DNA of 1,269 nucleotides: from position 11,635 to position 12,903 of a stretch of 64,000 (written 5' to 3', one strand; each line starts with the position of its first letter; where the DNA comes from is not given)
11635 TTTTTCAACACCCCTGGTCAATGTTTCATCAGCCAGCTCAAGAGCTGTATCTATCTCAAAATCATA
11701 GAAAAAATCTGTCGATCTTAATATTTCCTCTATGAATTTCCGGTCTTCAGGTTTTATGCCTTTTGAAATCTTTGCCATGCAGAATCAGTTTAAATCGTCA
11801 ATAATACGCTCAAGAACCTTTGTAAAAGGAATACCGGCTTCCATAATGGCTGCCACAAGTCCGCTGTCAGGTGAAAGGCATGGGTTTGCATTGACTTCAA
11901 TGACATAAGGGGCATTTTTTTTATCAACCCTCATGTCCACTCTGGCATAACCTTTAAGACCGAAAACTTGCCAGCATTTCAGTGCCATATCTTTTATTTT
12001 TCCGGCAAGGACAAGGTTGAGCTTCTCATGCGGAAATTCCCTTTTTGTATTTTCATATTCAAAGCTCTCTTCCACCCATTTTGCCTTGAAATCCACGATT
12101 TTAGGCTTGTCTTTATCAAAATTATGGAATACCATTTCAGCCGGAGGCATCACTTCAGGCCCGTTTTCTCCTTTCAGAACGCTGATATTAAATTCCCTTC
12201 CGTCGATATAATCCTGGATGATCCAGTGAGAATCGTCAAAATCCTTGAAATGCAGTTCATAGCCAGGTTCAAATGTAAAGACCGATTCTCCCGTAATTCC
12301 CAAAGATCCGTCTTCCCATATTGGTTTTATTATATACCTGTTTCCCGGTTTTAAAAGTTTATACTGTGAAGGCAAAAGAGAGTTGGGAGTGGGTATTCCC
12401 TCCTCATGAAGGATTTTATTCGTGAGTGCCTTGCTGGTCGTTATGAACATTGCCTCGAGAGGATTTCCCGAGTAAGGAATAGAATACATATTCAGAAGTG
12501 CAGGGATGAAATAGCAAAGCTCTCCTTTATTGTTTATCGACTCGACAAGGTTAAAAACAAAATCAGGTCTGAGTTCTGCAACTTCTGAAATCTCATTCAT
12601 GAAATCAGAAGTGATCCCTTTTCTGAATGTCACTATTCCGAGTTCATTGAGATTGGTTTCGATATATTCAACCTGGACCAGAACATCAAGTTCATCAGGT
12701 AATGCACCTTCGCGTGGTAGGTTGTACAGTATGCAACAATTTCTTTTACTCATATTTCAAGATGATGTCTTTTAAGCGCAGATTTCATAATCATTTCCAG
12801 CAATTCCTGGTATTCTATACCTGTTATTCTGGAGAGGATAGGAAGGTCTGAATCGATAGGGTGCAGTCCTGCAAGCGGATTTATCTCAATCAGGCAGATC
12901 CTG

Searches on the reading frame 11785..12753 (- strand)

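Call 82: search_protein_families(library=pfam, proteins=[window:11785-12753:-], max_evalue=0.000001)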
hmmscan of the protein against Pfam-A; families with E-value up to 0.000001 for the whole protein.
window:11785-12753:- (322 aa): 2 families
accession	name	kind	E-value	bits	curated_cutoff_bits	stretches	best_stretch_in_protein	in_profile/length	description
PF07478.18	Dala_Dala_lig_C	-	3.9e-19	69.4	24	1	143-318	42-203/204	D-ala D-ala ligase C-terminus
PF02655.19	ATP-grasp_3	-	1e-12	48.9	23.2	1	107-289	3-155/160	ATP-grasp domain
